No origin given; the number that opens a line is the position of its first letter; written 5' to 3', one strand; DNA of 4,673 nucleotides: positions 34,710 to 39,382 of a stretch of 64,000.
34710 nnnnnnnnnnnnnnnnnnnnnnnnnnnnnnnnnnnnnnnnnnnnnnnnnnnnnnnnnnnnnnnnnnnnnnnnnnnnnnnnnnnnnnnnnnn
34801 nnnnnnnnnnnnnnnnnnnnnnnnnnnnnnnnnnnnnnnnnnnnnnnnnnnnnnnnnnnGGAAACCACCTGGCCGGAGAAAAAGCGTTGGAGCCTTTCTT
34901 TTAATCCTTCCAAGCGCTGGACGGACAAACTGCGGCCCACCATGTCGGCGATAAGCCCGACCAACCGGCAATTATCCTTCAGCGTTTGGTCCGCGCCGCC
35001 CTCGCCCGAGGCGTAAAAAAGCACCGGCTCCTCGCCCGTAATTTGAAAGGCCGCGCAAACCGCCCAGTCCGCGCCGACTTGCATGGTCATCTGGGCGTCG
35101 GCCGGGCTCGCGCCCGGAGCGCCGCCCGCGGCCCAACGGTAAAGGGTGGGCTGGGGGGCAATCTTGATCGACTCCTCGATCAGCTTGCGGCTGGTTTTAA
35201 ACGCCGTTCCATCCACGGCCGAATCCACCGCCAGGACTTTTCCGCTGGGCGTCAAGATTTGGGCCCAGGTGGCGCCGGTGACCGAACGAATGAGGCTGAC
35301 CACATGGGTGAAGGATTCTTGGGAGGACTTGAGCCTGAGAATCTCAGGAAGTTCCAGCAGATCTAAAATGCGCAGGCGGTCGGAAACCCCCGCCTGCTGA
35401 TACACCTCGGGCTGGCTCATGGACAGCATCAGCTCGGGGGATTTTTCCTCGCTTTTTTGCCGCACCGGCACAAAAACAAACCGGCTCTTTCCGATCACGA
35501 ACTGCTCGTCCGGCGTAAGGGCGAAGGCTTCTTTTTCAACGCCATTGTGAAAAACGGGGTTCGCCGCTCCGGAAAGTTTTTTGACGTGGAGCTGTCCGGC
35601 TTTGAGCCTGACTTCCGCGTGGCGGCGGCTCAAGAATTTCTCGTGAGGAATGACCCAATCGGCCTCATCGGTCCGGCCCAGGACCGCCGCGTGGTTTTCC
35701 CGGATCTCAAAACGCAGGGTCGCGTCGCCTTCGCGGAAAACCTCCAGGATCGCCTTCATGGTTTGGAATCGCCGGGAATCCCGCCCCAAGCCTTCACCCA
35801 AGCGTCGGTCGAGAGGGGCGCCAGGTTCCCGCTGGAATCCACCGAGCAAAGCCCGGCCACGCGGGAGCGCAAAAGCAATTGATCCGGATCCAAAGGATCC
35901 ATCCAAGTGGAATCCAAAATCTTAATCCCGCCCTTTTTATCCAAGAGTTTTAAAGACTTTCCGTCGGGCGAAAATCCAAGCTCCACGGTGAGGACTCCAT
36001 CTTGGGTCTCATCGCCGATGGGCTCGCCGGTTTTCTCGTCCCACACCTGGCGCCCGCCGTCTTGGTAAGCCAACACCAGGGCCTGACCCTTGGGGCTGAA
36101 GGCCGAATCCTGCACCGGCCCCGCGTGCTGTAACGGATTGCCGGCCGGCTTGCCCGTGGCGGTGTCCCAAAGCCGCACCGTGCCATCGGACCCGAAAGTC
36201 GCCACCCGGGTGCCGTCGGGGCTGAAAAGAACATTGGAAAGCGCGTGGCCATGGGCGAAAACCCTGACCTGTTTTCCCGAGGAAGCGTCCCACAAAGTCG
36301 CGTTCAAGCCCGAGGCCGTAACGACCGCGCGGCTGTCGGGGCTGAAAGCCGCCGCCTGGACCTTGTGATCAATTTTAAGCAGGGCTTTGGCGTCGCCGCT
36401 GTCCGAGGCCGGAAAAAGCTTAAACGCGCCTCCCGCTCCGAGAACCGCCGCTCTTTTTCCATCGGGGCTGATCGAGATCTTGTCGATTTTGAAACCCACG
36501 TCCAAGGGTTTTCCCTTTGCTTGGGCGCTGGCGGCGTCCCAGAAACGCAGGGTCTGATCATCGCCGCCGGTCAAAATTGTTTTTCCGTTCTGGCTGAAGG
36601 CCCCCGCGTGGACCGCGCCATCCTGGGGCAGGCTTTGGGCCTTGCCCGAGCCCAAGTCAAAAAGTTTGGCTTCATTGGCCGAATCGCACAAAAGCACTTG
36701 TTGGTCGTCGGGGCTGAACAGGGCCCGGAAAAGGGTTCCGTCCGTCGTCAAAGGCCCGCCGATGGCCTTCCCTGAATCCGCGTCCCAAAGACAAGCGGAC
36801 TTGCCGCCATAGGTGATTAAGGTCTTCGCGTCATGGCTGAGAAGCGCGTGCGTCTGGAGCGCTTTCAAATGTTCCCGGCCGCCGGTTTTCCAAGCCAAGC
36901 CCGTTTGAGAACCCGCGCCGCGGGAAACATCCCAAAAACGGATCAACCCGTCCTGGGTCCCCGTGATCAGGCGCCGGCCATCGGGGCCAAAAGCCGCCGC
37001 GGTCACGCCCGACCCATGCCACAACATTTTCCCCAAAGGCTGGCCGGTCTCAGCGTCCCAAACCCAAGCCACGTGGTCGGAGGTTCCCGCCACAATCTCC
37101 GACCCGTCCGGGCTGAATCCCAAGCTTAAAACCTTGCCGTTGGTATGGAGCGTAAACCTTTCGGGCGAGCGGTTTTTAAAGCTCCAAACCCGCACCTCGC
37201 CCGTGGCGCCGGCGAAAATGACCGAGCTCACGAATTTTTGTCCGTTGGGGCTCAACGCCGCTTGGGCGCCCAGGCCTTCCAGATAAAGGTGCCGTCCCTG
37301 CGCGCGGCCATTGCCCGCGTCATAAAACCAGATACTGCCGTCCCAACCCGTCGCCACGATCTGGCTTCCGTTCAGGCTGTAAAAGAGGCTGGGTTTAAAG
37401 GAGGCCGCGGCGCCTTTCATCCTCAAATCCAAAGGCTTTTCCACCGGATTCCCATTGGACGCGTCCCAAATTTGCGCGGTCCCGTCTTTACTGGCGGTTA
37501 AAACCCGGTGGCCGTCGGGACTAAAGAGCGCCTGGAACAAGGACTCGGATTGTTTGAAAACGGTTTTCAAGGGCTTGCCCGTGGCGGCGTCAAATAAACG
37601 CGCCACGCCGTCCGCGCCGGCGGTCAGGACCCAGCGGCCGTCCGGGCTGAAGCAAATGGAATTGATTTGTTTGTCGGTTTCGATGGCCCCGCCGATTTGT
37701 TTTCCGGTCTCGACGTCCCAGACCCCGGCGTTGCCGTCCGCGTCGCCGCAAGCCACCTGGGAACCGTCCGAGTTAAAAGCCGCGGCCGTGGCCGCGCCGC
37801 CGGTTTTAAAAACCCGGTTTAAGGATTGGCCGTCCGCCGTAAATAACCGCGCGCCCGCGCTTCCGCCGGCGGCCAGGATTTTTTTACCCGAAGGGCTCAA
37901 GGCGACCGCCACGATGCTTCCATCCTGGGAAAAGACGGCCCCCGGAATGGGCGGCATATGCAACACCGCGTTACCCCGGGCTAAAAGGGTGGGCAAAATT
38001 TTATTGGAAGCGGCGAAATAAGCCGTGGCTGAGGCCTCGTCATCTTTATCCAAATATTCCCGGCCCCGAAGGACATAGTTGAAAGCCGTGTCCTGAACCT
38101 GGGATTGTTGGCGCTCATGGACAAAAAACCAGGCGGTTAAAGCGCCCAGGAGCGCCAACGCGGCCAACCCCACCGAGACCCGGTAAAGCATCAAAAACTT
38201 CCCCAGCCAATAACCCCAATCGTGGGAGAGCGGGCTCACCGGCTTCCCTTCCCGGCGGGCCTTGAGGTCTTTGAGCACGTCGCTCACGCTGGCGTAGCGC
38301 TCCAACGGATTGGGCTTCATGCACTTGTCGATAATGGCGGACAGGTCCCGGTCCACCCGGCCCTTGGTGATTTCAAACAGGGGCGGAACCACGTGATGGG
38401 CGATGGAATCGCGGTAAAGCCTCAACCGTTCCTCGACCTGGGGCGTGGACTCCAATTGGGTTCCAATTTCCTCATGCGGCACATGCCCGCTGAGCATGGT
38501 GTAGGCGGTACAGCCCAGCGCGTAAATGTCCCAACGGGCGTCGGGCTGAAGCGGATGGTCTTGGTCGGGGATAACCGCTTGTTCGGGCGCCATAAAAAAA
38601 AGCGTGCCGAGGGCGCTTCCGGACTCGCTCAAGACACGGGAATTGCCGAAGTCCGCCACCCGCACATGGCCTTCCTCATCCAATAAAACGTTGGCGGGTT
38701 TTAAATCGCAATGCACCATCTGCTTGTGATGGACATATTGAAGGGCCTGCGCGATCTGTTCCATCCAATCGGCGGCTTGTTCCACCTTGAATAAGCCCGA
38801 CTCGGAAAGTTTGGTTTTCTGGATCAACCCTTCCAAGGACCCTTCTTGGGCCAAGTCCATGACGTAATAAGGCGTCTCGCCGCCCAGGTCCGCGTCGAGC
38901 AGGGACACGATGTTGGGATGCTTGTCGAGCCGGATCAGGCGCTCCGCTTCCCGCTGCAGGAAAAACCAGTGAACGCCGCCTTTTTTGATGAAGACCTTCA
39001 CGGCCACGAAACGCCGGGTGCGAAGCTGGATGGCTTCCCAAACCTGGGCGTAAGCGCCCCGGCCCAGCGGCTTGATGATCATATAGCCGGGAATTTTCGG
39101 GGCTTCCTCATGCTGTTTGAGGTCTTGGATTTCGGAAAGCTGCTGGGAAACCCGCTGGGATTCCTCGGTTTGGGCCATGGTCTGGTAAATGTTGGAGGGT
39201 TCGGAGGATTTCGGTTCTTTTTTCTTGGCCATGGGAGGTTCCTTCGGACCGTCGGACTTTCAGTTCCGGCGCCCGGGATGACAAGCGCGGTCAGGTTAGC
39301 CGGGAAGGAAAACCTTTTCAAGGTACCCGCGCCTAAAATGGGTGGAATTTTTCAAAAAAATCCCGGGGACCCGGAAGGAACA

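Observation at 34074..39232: Translationally coupled Ser/Thr kinase-WD40 and FHA-adenylate-cyclase pair with non-canonical cyclase specificity residues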

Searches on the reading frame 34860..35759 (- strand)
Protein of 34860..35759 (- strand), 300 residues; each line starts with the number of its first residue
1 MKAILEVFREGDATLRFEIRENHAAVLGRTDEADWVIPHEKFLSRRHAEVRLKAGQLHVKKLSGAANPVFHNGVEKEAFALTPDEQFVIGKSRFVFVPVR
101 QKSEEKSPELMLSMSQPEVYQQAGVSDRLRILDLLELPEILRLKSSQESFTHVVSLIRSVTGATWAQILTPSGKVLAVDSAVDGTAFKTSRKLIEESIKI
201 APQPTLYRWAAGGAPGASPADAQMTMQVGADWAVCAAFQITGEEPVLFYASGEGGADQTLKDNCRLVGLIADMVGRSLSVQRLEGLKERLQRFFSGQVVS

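Call 73: search_protein_representatives(protein=window:34860-35759:-)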
Query: 300 residues. Proteins with E-value up to 0.001 (for the whole library): 479; up to 1e-10: 86; up to 1e-30: 12. The best 150 are listed.
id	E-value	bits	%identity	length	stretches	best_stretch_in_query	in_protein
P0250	8.7e-114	395.9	61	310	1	1-300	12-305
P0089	7.3e-57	209.1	47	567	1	5-299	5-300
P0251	9.6e-53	195.6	40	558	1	8-299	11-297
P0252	4.5e-51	190.1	42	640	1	6-296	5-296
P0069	3.0e-49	184.2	44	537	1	1-299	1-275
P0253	3.5e-49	183.9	44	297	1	43-299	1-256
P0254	1.8e-48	181.6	42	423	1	13-300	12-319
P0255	1.6e-47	178.5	44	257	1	3-255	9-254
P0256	2.7e-44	167.9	57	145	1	1-144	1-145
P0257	2.2e-40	155.1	38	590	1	15-298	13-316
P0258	3.4e-36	141.3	39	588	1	21-298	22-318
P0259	2.5e-32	128.6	59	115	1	2-102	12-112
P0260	1.2e-26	110.0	43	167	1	5-168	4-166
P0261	1.2e-24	103.5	32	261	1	6-265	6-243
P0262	1.8e-24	102.9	37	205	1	3-212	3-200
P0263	1.2e-21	93.6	30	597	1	24-298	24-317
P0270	1.0e-16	77.5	26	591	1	15-298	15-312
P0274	1.6e-15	73.5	29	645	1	28-298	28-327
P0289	1.3e-13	67.3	32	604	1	12-296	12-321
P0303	1.3e-12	63.9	27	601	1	22-298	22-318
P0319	7.5e-12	61.5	24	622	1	16-299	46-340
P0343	1.7e-10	57.0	29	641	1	24-295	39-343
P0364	6.9e-10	55.0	28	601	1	8-299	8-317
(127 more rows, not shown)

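Call 74: search_protein_families(library=pfam, proteins=[P0252, P0257, P0263, P0270, P0274, P0289, P0303, P0319, P0343, P0364], max_evalue=0.001)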
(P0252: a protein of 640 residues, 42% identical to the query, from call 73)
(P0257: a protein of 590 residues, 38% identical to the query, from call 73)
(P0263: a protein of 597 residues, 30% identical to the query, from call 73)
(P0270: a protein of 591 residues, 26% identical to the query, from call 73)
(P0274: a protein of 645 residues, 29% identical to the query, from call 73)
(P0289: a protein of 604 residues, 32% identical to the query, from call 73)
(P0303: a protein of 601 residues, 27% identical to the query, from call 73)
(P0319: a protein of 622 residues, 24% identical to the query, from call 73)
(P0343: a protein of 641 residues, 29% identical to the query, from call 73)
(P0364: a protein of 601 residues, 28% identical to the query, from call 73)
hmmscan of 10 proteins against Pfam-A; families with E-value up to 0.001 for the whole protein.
P0252 (640 aa): 5 families
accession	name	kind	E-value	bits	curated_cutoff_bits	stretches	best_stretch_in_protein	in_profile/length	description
PF02518.31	HATPase_c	-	1.2e-23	84.1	26.4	1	416-519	4-110/111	Histidine kinase-, DNA gyrase B-, and HSP90-like ATPase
PF16697.10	Yop-YscD_cpl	-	9.5e-07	29.4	33.2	1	7-95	5-92/94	Inner membrane component of T3SS, cytoplasmic domain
PF00498.31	FHA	-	9.9e-05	23.1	20.7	1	22-81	1-61/67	FHA domain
PF14501.12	HATPase_c_5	-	0.00015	22.1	22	1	414-507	2-93/102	GHKL domain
PF13581.12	HATPase_c_2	-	0.00098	19.6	27.4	0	426-514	40-125/127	Histidine kinase-like ATPase domain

P0257 (590 aa): 3 families
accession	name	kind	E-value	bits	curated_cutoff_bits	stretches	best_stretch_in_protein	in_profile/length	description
PF00211.25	Guanylate_cyc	-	2.5e-13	50.5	21.9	1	332-500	5-166/183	Adenylate and Guanylate cyclase catalytic domain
PF16697.10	Yop-YscD_cpl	-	1.5e-06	28.8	33.2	1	13-92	10-88/94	Inner membrane component of T3SS, cytoplasmic domain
PF00498.31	FHA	-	2.6e-05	25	20.7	1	23-88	1-67/67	FHA domain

P0263 (597 aa): 2 families
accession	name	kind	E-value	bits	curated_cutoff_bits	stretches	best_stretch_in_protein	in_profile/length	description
PF00211.25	Guanylate_cyc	-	2.3e-08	34.3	21.9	1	334-492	6-156/183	Adenylate and Guanylate cyclase catalytic domain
PF00498.31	FHA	-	0.00048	20.9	20.7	1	26-89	2-67/67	FHA domain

P0270 (591 aa): 3 families
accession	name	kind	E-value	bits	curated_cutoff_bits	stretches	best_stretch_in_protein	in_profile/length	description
PF00211.25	Guanylate_cyc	-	2.8e-09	37.3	21.9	1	331-479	8-150/183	Adenylate and Guanylate cyclase catalytic domain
PF16697.10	Yop-YscD_cpl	-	8.6e-06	26.4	33.2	1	17-96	12-90/94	Inner membrane component of T3SS, cytoplasmic domain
PF00498.31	FHA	-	0.0002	22.2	20.7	1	26-77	2-52/67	FHA domain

P0274 (645 aa): 1 family
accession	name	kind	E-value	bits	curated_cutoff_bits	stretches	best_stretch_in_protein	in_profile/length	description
PF00211.25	Guanylate_cyc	-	7.4e-06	26.1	21.9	1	472-551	96-171/183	Adenylate and Guanylate cyclase catalytic domain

P0289 (604 aa): 1 family
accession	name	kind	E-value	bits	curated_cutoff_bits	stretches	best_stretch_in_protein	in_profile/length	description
PF00211.25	Guanylate_cyc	-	3.1e-08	33.9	21.9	1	342-496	8-154/183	Adenylate and Guanylate cyclase catalytic domain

P0303 (601 aa): 2 families
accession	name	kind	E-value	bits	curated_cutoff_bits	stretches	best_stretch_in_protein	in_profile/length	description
PF00211.25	Guanylate_cyc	-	5.3e-09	36.4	21.9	1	334-498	5-156/183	Adenylate and Guanylate cyclase catalytic domain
PF00498.31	FHA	-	0.00046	21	20.7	1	26-89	2-67/67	FHA domain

P0319 (622 aa): 2 families
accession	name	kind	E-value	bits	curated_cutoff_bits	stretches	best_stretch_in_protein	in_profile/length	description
PF00211.25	Guanylate_cyc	-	1.6e-10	41.3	21.9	1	355-498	5-140/183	Adenylate and Guanylate cyclase catalytic domain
PF16697.10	Yop-YscD_cpl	-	0.00051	20.7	33.2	0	48-127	13-91/94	Inner membrane component of T3SS, cytoplasmic domain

P0343 (641 aa): 2 families
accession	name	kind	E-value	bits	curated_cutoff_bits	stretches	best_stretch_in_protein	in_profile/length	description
PF00211.25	Guanylate_cyc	-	2.1e-07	31.2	21.9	1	362-519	5-140/183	Adenylate and Guanylate cyclase catalytic domain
PF00498.31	FHA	-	0.00053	20.8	20.7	1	40-106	1-67/67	FHA domain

P0364 (601 aa): 1 family
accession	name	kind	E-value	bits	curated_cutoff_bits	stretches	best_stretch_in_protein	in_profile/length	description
PF00211.25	Guanylate_cyc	-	2.3e-11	44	21.9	1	332-475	5-142/183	Adenylate and Guanylate cyclase catalytic domain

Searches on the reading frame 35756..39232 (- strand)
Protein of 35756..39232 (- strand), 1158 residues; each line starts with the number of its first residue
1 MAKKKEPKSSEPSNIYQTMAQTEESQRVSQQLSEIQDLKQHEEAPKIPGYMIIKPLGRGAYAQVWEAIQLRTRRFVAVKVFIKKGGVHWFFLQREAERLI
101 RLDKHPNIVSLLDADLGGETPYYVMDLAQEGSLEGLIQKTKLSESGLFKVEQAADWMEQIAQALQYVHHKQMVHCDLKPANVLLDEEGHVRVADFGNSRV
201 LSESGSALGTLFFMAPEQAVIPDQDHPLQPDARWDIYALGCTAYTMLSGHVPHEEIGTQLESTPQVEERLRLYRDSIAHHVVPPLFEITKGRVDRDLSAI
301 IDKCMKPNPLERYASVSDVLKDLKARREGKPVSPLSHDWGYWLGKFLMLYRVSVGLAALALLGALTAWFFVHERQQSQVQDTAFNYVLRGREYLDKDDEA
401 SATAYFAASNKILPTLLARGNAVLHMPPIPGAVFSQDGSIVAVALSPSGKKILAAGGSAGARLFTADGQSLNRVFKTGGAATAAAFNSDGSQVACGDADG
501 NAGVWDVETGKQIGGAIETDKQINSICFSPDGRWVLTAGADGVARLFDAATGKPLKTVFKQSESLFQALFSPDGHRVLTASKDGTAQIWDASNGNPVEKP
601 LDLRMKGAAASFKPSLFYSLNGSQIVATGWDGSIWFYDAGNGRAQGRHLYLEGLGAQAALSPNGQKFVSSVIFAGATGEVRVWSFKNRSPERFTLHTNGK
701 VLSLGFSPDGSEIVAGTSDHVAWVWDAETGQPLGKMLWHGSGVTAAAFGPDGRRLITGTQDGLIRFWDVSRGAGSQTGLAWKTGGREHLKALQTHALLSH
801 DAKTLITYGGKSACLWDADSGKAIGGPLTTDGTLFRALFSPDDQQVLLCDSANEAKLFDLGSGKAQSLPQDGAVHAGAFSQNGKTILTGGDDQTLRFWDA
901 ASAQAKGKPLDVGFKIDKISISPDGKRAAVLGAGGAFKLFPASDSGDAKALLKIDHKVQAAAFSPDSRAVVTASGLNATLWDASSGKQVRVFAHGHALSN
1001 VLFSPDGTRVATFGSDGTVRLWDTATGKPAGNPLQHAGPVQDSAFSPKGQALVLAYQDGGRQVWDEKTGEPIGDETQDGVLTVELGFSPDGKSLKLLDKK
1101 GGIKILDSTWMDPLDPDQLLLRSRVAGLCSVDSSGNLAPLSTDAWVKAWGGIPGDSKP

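Call 6: search_protein_families(library=pfam, proteins=[window:35756-39232:-], max_evalue=0.01)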
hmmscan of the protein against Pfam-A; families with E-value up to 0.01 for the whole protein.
window:35756-39232:- (1158 aa): 50 families (the best 25 are shown)
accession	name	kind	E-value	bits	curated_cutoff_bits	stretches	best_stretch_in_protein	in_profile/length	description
PF25174.1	Beta-prop_THOC3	-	5.2e-72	242.5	305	4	739-1007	1-266/272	THOC3 beta-propeller domain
PF25173.1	Beta-prop_WDR3_1st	-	1.2e-57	195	154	4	437-590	29-183/184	WDR3 first beta-propeller domain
PF00400.38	WD40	-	1.3e-56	187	27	6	731-768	2-39/39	WD domain, G-beta repeat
PF24814.1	WD40_Prp19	-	5.7e-55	186.8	320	4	879-1065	14-205/281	Prp19 WD40 domain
PF23414.1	Beta-prop_EML_2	-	7.8e-53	180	90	4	441-603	2-165/266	Echinoderm microtubule-associated protein second beta-propeller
PF24807.1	WD40_CDC20-Fz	-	6.7e-47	160.6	200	4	448-723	18-290/292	CDC20/Fizzy WD40 domain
PF25175.1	Beta-prop_WDR5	-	3.7e-46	158.2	250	4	470-595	86-212/296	WDR5 beta-propeller domain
PF24817.1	WD40_WDHD1_1st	-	3.7e-46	158.1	109.9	3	441-599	9-165/291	WDHD1 first WD40 domain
PF00069.31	Pkinase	-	1.3e-45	156.3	31.7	1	50-314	1-253/263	Protein kinase domain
PF25172.1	Beta-prop_WDR3_2nd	-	6.1e-39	134.4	140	4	798-1072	7-293/293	WDR3 second beta-propeller domain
PF25168.1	Beta-prop_WDR36-Utp21_2nd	-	3.9e-37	128.8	84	3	436-554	156-274/335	WDR36/Utp21 second beta-propeller domain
PF25391.1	WD40_Gbeta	-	4.8e-32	111.7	150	4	573-769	66-255/340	G protein beta WD-40 repeat protein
PF24796.1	WDR55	-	2.6e-30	105.9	200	4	439-591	55-208/296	WDR55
PF12894.13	ANAPC4_WD40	-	3.7e-29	101.3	22.9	1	518-562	36-80/91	Anaphase-promoting complex subunit 4 WD40 domain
PF24805.1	EIF3I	-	1.2e-27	97.4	200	5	476-572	144-239/324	EIF3I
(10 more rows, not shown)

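Call 7: search_protein_families(library=ncbifam, proteins=[window:35756-39232:-], max_evalue=0.01)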
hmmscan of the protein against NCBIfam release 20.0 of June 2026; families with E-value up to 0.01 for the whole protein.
window:35756-39232:- (1158 aa): 18 families
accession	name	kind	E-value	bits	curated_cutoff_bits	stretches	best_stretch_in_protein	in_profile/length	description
NF033483.0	PknB_PASTA_kin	equivalog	1.5e-47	162.9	450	1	50-332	9-274/563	Stk1 family PASTA domain-containing Ser/Thr kinase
NF047741.1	antiphage_MADS6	equivalog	1.3e-31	109.9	460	2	122-326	274-460/612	methylation-associated defense system protein kinase MAD6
NF052427.1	StpK7MSMEG_1200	equivalog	4.3e-24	84.9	900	1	49-319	8-261/601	serine/threonine protein kinase StpK7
NF038150.1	lanthi_synth_IV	equivalog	1.2e-19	70.2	650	1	91-327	238-457/851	class IV lanthionine synthetase LanL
NF009651.0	PRK13184.1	equivalog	6.2e-15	54.2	839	1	50-331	4-295/932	serine/threonine-protein kinase PknD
NF033442.0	BREX_PglW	equivalog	4e-14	51.3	990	2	48-189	512-647/1391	BREX system serine/threonine kinase PglW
NF038151.1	lanthi_synth_III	equivalog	2.2e-12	46.2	575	1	92-249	270-425/833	class III lanthionine synthetase LanKC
TIGR03903.1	TOMM_kin_cyc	equivalog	2.7e-11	42.1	705.75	1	92-250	25-186/1267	TOMM system kinase/cyclase fusion protein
NF053615.1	SerThrKinAfsKStmc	equivalog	3.1e-11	42.7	1300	1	110-254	76-214/809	protein serine/threonine kinase AfsK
TIGR03866.1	PQQ_ABC_repeats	subfamily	3.4e-10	39.5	287.3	1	839-979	48-190/310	PQQ-dependent catabolism-associated beta-propeller protein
TIGR02800.1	propeller_TolB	equivalog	7.2e-10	38.4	343.15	0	557-714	229-381/418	Tol-Pal system beta propeller repeat protein TolB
NF043056.1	T4SS_LegK1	equivalog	3.7e-07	29.1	550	1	115-220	148-262/516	Dot/Icm T4SS effector kinase LegK1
NF002475.0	PRK01723.1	equivalog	7e-05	22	142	1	155-198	147-190/241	3-deoxy-D-manno-octulosonic acid kinase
NF033523.0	lasso_peptidase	equivalog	0.00048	19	400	0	919-1067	24-161/638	Atxe2 family lasso peptide isopeptidase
TIGR03724.2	arch_bud32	equivalog_domain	0.0006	19.4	125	1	152-200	86-133/193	KEOPS complex kinase/ATPase Bud32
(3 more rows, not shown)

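Call 42: list_cluster_members(proteins=[P0001, window:35756-39232:-])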
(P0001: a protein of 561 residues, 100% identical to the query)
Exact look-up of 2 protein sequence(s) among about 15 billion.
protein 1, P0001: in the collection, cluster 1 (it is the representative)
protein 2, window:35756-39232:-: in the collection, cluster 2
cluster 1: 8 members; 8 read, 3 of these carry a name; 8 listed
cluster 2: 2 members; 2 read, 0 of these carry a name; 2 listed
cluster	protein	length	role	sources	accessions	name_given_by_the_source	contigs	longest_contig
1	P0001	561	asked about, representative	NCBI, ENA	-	-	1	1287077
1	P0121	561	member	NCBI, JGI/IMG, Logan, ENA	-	adenylate cyclase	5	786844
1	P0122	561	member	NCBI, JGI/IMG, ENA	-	adenylate cyclase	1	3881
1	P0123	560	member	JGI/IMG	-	adenylate cyclase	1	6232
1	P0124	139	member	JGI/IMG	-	-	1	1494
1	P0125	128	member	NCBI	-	-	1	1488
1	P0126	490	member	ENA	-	-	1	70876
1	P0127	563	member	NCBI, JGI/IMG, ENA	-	-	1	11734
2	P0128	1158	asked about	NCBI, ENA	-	-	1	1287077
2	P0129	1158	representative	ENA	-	-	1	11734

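Call 62: search_protein_families(library=padloc, proteins=[window:35756-39232:-], max_evalue=0.001)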
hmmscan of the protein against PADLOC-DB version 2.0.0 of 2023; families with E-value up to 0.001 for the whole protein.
window:35756-39232:- (1158 aa): 34 families (the best 25 are shown)
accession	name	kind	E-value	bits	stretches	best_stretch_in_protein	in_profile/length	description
PDLC04138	mad6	-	6.4e-57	191.8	1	21-325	24-312/659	mads_6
PDLC04042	PD-T4-6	-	6e-47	158.7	1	48-330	9-276/292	-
PDLC04053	PD-T4-6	-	9.2e-44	148.1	1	47-330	8-275/311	-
PDLC04047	PD-T4-6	-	1.3e-41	140.8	1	50-326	12-272/327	-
PDLC04054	PD-T4-6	-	1.3e-39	134.6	1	47-332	9-279/347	-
PDLC04061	PD-T4-6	-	1.5e-38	131.6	1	50-324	18-281/510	-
PDLC04060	PD-T4-6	-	1.5e-38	131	1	50-329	10-272/486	-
PDLC04043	PD-T4-6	-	3.1e-38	130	1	50-325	17-276/452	-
PDLC04057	PD-T4-6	-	4.2e-34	116.3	1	50-325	10-269/443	-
PDLC04052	PD-T4-6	-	8.7e-33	112.2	1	52-332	13-282/496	-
PDLC04048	PD-T4-6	-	1.9e-32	111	1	50-325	12-271/354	-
PDLC04039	PD-T4-6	-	1.9e-31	107.6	1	47-327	13-276/458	-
PDLC04050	PD-T4-6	-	2.5e-30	103.8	1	49-334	64-334/480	-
PDLC04041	PD-T4-6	-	9e-30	102.3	1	50-326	30-293/443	-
PDLC04044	PD-T4-6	-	4.9e-29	99.6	1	50-327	34-293/372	-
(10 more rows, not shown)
